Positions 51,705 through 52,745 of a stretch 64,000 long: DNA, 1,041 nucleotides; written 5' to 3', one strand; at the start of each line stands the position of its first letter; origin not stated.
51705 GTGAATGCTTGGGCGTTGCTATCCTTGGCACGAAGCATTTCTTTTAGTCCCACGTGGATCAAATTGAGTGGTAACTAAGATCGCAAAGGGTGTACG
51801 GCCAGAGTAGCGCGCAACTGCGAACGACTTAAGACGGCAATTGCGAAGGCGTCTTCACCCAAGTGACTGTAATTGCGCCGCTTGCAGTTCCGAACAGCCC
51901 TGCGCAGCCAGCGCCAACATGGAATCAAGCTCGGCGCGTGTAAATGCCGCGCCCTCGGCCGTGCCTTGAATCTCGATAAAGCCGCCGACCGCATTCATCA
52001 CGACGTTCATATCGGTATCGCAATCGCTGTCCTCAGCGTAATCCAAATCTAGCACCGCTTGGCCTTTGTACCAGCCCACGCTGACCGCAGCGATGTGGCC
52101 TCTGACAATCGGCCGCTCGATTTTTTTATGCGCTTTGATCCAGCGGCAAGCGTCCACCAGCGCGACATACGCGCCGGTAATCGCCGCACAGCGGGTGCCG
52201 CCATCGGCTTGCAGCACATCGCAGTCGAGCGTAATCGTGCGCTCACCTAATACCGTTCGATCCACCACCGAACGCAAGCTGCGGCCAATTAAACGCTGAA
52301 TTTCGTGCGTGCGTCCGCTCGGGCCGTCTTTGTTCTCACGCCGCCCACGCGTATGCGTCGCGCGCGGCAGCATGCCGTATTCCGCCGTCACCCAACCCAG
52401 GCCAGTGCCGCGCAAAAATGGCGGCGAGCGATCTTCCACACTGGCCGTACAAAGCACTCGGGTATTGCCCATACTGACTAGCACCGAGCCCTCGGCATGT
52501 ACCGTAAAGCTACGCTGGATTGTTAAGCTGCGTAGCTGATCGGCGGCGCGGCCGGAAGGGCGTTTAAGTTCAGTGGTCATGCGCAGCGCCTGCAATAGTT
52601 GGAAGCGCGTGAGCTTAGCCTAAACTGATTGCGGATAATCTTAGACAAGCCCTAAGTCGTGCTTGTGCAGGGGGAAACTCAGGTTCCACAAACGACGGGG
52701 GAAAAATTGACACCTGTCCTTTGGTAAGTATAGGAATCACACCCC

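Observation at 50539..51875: Rhodopsin gene as a self-contained cassette flanked by ~95-bp direct repeats at the 3' end of rph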

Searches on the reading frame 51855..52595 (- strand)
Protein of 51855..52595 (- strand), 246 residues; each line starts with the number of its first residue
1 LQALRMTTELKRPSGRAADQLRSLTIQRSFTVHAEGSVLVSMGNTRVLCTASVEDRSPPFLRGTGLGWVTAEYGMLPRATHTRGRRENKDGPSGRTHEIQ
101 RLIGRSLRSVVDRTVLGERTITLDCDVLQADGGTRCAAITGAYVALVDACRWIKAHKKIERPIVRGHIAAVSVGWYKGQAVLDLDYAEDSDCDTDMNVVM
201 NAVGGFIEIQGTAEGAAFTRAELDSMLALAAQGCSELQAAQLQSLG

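Call 14: find_homologous_proteins(query=window:51855-52595:-, max_evalue=1e-60)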
Query window:51855-52595:- (246 aa): 7998 proteins with E <= 1e-60 among 8000 candidates; the best 120 are listed.
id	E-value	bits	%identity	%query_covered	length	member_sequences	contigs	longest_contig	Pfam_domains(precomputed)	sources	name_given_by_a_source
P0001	4.0e-155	532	100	98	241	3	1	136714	PF03725.21,PF01138.28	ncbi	-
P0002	3.2e-140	483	90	98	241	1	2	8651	PF03725.21,PF01138.28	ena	-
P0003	1.6e-134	465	87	98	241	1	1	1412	PF03725.21,PF01138.28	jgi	-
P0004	2.1e-134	464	87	98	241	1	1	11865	PF03725.21,PF01138.28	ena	-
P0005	3.1e-133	460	87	98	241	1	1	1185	PF03725.21,PF01138.28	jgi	-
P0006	5.2e-133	460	87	98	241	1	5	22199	PF03725.21,PF01138.28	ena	-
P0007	1.9e-109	383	73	95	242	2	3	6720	PF03725.21,PF01138.28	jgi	jgi:ribonuclease PH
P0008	2.4e-104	366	75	92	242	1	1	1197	PF03725.21,PF01138.28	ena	-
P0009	5.1e-104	365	74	93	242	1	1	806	PF03725.21,PF01138.28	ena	-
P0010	6.4e-104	364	74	96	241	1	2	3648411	PF03725.21,PF01138.28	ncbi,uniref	ncbi:ribonuclease PH [Pseudoxanthomonas mexicana]|uniref:ribonuclease PH n=1 Tax=Pseudoxanthomonas m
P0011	1.1e-103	364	74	93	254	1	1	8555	PF03725.21,PF01138.28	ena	-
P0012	2.7e-103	362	74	96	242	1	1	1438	PF03725.21,PF01138.28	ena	-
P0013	4.5e-103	362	73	96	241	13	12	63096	PF03725.21,PF01138.28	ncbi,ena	ncbi:MAG: ribonuclease PH [Lysobacterales bacterium]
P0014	4.5e-103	362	74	93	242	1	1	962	PF03725.21,PF01138.28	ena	-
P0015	5.0e-103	362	75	92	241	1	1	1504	PF03725.21,PF01138.28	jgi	jgi:ribonuclease PH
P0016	5.3e-103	361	74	93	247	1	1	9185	PF03725.21,PF01138.28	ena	-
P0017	5.6e-103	361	74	93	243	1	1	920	PF03725.21,PF01138.28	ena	-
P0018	5.7e-103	361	73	96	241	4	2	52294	PF03725.21,PF01138.28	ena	-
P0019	5.9e-103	361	74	92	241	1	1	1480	PF03725.21,PF01138.28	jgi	jgi:ribonuclease PH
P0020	1.0e-102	361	72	96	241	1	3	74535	PF03725.21,PF01138.28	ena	-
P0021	1.1e-102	360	73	93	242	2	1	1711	PF03725.21,PF01138.28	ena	-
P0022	1.2e-102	360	74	93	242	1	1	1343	PF03725.21,PF01138.28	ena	-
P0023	1.3e-102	360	74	91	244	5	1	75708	PF03725.21,PF01138.28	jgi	jgi:ribonuclease PH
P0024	1.5e-102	360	74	96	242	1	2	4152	PF03725.21,PF01138.28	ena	-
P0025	2.0e-102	360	74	93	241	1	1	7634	PF03725.21,PF01138.28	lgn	-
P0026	2.0e-102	360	74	92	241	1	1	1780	PF03725.21,PF01138.28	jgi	jgi:ribonuclease PH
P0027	2.1e-102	360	72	97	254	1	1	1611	PF03725.21,PF01138.28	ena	-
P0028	2.5e-102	359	75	92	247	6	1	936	PF03725.21,PF01138.28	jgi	jgi:ribonuclease PH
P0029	2.6e-102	359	72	96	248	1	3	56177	PF03725.21,PF01138.28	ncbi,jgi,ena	ncbi:MAG: ribonuclease PH [Lysobacteraceae bacterium]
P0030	2.6e-102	359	72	96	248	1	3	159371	PF03725.21,PF01138.28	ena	-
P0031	2.7e-102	359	73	96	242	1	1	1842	PF03725.21,PF01138.28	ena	-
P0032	2.8e-102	359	75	92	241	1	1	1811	PF03725.21,PF01138.28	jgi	jgi:ribonuclease PH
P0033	2.8e-102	359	74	93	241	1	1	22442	PF03725.21,PF01138.28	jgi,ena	-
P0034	3.0e-102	359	74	93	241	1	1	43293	PF03725.21,PF01138.28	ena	-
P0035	3.2e-102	359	74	93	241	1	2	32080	PF03725.21,PF01138.28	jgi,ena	-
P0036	3.5e-102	359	74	92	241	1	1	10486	PF03725.21,PF01138.28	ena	-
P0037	3.5e-102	359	74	93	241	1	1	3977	PF03725.21,PF01138.28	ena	-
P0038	3.5e-102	359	73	93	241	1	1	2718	PF03725.21,PF01138.28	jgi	jgi:ribonuclease PH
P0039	3.8e-102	359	73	93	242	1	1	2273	PF03725.21,PF01138.28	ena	-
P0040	3.8e-102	359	75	92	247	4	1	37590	PF03725.21,PF01138.28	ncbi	-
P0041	3.9e-102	359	72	97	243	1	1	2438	PF03725.21,PF01138.28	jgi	jgi:ribonuclease PH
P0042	4.1e-102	359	73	96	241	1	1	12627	PF03725.21,PF01138.28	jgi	jgi:ribonuclease PH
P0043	4.8e-102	358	72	96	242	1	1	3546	PF03725.21,PF01138.28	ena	-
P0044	5.2e-102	358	72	92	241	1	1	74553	PF03725.21,PF01138.28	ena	-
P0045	5.3e-102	358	74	96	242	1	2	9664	PF03725.21,PF01138.28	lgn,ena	-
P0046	5.4e-102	358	73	93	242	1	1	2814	PF03725.21,PF01138.28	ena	-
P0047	5.5e-102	358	72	96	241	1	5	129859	PF03725.21,PF01138.28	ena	-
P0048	5.5e-102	358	73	93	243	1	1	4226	PF03725.21,PF01138.28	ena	-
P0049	5.8e-102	358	72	96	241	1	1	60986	PF03725.21,PF01138.28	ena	-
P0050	6.4e-102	358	75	92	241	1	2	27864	PF03725.21,PF01138.28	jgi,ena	-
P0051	6.9e-102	358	74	96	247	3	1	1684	PF03725.21,PF01138.28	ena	-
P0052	7.0e-102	358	72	96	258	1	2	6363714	PF03725.21,PF01138.28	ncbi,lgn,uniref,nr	ncbi:ribonuclease PH [Lysobacter sp. yr284]|uniref:ribonuclease PH n=1 Tax=Lysobacter TaxID=68 RepID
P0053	8.2e-102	358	71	97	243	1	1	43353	PF03725.21,PF01138.28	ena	-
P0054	8.7e-102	357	73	96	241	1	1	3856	PF03725.21,PF01138.28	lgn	-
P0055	8.7e-102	357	73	96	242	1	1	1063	PF03725.21,PF01138.28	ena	-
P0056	9.0e-102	357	73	92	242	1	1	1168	PF03725.21,PF01138.28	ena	-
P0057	9.6e-102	357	73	96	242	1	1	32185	PF03725.21,PF01138.28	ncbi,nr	ncbi:MAG: ribonuclease PH [Xanthomonadales bacterium]|nr:ribonuclease PH [Xanthomonadales bacterium]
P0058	9.8e-102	357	73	93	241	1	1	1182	PF03725.21,PF01138.28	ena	-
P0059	9.8e-102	357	72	96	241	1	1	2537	PF03725.21,PF01138.28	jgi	jgi:ribonuclease PH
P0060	1.1e-101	357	73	96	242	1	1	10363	PF03725.21,PF01138.28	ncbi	-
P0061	1.1e-101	357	71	96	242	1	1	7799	PF03725.21,PF01138.28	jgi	jgi:ribonuclease PH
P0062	1.1e-101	357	73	96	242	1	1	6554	PF03725.21,PF01138.28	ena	-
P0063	1.1e-101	357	73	96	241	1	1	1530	PF03725.21,PF01138.28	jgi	-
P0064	1.2e-101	357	73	92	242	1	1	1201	PF03725.21,PF01138.28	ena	-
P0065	1.2e-101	357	73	96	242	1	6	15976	PF03725.21,PF01138.28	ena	-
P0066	1.2e-101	357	73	96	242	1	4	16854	PF03725.21,PF01138.28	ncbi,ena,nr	ncbi:MAG: ribonuclease PH [Xanthomonadales bacterium]|nr:ribonuclease PH [Xanthomonadales bacterium]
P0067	1.2e-101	357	74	91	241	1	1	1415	PF03725.21,PF01138.28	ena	-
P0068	1.2e-101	357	73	93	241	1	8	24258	PF03725.21,PF01138.28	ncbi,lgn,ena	-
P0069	1.3e-101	357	72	97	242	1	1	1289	PF03725.21,PF01138.28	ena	-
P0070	1.3e-101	357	71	96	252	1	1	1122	PF03725.21,PF01138.28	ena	-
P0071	1.3e-101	357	73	92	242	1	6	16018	PF03725.21,PF01138.28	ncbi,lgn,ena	-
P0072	1.4e-101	357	73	98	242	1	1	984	PF03725.21,PF01138.28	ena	-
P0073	1.5e-101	357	73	93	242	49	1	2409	PF03725.21,PF01138.28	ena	-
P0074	1.5e-101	357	73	97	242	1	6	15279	PF03725.21,PF01138.28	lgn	-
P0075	1.5e-101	357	73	92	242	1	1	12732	PF03725.21,PF01138.28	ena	-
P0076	1.5e-101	357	73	96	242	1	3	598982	PF03725.21,PF01138.28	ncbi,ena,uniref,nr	ncbi:ribonuclease PH [Thermomonas mangrovi]|uniref:ribonuclease PH n=1 Tax=Thermomonas mangrovi TaxI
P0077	1.5e-101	357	70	96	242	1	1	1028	PF03725.21,PF01138.28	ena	-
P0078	1.6e-101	357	72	96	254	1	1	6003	PF03725.21,PF01138.28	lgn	-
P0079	1.6e-101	357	74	91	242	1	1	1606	PF03725.21,PF01138.28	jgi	jgi:ribonuclease PH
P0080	1.6e-101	357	73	94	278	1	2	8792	PF03725.21,PF01138.28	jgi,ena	-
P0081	1.6e-101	357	73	92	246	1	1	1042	PF03725.21,PF01138.28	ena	-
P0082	1.7e-101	357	71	97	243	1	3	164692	PF03725.21,PF01138.28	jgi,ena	-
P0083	1.8e-101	356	74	94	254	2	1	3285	PF03725.21,PF01138.28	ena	-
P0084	1.8e-101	356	73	96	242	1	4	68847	PF03725.21,PF01138.28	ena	-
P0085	1.8e-101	356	72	96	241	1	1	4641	PF03725.21,PF01138.28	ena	-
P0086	1.9e-101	356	72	96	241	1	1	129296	PF03725.21,PF01138.28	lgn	-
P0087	1.9e-101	356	74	93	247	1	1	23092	PF03725.21,PF01138.28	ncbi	-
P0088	1.9e-101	356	73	93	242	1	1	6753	PF03725.21,PF01138.28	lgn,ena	-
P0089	1.9e-101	356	73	96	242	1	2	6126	PF03725.21,PF01138.28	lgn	-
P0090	1.9e-101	356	73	92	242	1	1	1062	PF03725.21,PF01138.28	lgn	-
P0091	1.9e-101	356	71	96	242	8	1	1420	PF03725.21,PF01138.28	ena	-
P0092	1.9e-101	356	73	92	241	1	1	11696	PF03725.21,PF01138.28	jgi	jgi:ribonuclease PH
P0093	2.0e-101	356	73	92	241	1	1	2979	PF03725.21,PF01138.28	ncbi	-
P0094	2.1e-101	356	73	96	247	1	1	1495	PF03725.21,PF01138.28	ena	-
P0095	2.3e-101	356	72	96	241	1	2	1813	PF03725.21,PF01138.28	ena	-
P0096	2.5e-101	356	73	92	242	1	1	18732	PF03725.21,PF01138.28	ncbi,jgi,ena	-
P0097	2.5e-101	356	73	93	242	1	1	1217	PF03725.21,PF01138.28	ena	-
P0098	2.6e-101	356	72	93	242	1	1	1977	PF03725.21,PF01138.28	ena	-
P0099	2.7e-101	356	73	92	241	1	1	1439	PF03725.21,PF01138.28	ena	-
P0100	2.7e-101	356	73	96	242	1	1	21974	PF03725.21,PF01138.28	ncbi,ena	-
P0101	2.7e-101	356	73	92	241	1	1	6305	PF03725.21,PF01138.28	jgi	-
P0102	2.7e-101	356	73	96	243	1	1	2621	PF03725.21,PF01138.28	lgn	-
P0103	2.8e-101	356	73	92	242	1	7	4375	PF03725.21,PF01138.28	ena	-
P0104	3.0e-101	356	71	97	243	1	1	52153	PF03725.21,PF01138.28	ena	-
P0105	3.2e-101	356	72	96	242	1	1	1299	PF03725.21,PF01138.28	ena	-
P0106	3.2e-101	356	72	96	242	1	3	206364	PF03725.21,PF01138.28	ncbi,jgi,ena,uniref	ncbi:ribonuclease PH [Thermomonas sp.]|uniref:ribonuclease PH n=1 Tax=Thermomonas sp. TaxID=1971895 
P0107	3.3e-101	356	73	93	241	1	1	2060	PF03725.21,PF01138.28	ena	-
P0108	3.4e-101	356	73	91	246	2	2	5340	PF03725.21,PF01138.28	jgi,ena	-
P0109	3.4e-101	356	71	97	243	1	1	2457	PF03725.21,PF01138.28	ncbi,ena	-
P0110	3.4e-101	356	71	96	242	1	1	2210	PF03725.21,PF01138.28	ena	-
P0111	3.5e-101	356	72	96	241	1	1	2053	PF03725.21,PF01138.28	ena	-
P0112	3.5e-101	356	73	93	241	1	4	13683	PF03725.21,PF01138.28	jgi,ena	jgi:ribonuclease PH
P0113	3.5e-101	356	73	93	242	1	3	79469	PF03725.21,PF01138.28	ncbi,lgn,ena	-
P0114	3.6e-101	355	73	92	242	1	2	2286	PF03725.21,PF01138.28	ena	-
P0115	3.6e-101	355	72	97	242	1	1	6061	PF03725.21,PF01138.28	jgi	jgi:ribonuclease PH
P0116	3.7e-101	355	72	93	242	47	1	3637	PF03725.21,PF01138.28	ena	-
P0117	3.8e-101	355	73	93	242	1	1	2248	PF03725.21,PF01138.28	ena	-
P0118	3.8e-101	355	73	96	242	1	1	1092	PF03725.21,PF01138.28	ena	-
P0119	3.9e-101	355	72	97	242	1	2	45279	PF03725.21,PF01138.28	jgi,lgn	-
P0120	4.1e-101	355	70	96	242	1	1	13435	PF03725.21,PF01138.28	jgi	jgi:ribonuclease PH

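Call 16: find_encoding_contigs(protein=P0002, flank=6000, max_places=6)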
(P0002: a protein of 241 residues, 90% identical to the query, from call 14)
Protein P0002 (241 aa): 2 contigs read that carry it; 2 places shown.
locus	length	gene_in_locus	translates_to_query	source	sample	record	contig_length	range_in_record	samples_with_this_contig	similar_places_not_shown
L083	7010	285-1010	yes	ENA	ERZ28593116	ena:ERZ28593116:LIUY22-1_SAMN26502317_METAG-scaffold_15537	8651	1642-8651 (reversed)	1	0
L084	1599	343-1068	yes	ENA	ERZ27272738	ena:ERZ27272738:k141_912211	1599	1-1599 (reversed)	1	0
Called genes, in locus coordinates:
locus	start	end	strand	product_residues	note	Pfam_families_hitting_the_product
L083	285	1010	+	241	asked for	PF01138:RNase_PH, PF03725:RNase_PH_C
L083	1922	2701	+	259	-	PF00027:cNMP_binding, PF00498:FHA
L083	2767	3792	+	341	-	-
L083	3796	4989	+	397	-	PF04055:Radical_SAM, PF06969:HemN_C (weak)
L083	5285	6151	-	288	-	PF27523:PSD, PF02666:PS_Dcarbxylase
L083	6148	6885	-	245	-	PF02630:SCO1-SenC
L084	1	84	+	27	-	?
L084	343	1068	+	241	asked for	PF01138:RNase_PH, PF03725:RNase_PH_C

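Call 17: find_encoding_contigs(protein=P0004, flank=6000, max_places=6)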
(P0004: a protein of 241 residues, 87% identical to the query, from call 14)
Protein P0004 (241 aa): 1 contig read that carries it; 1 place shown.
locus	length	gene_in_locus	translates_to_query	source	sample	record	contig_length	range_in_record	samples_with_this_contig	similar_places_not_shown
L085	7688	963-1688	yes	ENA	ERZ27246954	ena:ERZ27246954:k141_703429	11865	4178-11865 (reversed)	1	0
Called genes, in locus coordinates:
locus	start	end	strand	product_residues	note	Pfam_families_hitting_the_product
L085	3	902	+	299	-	?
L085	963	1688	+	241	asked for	PF01138:RNase_PH, PF03725:RNase_PH_C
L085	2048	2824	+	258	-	PF00027:cNMP_binding, PF00498:FHA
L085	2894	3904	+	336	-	-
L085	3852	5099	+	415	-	PF04055:Radical_SAM, PF06969:HemN_C (weak)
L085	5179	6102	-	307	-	PF01370:Epimerase, PF02719:Polysacc_synt_2 (faint), PF05368:NmrA (weak), PF13460:NAD_binding_10, PF16363:GDP_Man_Dehyd (weak), PF08338:DUF1731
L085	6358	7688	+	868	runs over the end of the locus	PF00989:PAS (faint), PF08448:PAS_4 (faint), PF13426:PAS_9 (faint), PF08447:PAS_3, PF00512:HisKA, PF02518:HATPase_c, PF00072:Response_reg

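Call 18: find_encoding_contigs(protein=P0006, flank=6000, max_places=6)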
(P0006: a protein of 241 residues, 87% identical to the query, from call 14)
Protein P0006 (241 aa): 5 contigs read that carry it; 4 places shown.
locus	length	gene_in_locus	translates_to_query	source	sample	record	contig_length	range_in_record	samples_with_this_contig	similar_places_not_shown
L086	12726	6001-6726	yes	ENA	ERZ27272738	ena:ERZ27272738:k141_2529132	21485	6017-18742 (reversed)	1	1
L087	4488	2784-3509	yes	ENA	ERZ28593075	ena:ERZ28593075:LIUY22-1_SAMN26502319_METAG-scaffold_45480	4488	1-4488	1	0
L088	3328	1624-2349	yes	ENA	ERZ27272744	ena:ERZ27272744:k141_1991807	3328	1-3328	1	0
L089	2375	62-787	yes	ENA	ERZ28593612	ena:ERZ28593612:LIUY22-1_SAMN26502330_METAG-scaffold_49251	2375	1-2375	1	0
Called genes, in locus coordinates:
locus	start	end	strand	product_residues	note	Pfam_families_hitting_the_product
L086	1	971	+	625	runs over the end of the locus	PF13721:SecD-TM1, PF21760:SecD_1st, PF22599:SecDF_P1_head, PF02355:SecD_SecF_C, PF00873:ACR_tran (weak), PF03176:MMPL (weak)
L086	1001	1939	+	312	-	PF07549:Sec_GG, PF02355:SecD_SecF_C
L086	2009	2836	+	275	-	PF03618:Kinase-PPPase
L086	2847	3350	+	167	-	PF06853:DUF1249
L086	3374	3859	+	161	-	PF01590:GAF, PF13185:GAF_2 (weak)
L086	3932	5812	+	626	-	PF02705:K_trans, PF22776:K_trans_C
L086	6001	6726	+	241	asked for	PF01138:RNase_PH, PF03725:RNase_PH_C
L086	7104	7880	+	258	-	PF00027:cNMP_binding, PF00498:FHA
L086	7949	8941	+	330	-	-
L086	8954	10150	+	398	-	PF04055:Radical_SAM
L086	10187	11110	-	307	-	PF01370:Epimerase, PF02719:Polysacc_synt_2 (faint), PF05368:NmrA (weak), PF13460:NAD_binding_10 (weak), PF16363:GDP_Man_Dehyd (weak), PF08338:DUF1731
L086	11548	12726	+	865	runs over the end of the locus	PF00989:PAS (faint), PF08448:PAS_4 (faint), PF08447:PAS_3, PF00512:HisKA, PF02518:HATPase_c, PF00072:Response_reg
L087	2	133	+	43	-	?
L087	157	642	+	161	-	PF01590:GAF, PF13185:GAF_2 (weak)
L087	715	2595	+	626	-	PF02705:K_trans, PF22776:K_trans_C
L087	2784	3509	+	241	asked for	PF01138:RNase_PH, PF03725:RNase_PH_C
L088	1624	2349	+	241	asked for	PF01138:RNase_PH, PF03725:RNase_PH_C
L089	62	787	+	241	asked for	PF01138:RNase_PH, PF03725:RNase_PH_C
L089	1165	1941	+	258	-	PF00027:cNMP_binding, PF00498:FHA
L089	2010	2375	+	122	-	?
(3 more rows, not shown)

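Call 52: find_encoding_contigs(protein=P0007, flank=4000, max_places=4)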
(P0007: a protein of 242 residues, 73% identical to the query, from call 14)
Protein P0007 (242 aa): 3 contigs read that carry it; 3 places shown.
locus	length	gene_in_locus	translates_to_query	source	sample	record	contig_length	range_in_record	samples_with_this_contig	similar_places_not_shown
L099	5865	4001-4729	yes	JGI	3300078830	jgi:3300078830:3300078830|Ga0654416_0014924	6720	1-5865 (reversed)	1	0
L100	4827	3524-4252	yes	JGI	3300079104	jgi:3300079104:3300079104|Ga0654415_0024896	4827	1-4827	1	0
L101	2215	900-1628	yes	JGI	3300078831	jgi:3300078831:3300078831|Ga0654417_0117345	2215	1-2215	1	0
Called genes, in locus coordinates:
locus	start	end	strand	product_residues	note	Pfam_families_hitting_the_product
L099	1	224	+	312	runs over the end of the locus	PF07549:Sec_GG, PF02355:SecD_SecF_C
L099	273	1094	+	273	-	PF03618:Kinase-PPPase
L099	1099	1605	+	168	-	PF06853:DUF1249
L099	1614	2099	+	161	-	PF13185:GAF_2, PF01590:GAF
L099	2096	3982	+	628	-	PF02705:K_trans, PF22776:K_trans_C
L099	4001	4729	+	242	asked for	PF01138:RNase_PH, PF03725:RNase_PH_C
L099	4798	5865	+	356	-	?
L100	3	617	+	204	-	?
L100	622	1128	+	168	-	PF06853:DUF1249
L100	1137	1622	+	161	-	PF13185:GAF_2, PF01590:GAF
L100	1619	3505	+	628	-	PF02705:K_trans, PF22776:K_trans_C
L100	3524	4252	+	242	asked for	PF01138:RNase_PH, PF03725:RNase_PH_C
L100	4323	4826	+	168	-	?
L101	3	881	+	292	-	?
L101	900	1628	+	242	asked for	PF01138:RNase_PH, PF03725:RNase_PH_C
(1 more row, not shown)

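Call 53: find_encoding_contigs(protein=P0001, flank=3000, max_places=3)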
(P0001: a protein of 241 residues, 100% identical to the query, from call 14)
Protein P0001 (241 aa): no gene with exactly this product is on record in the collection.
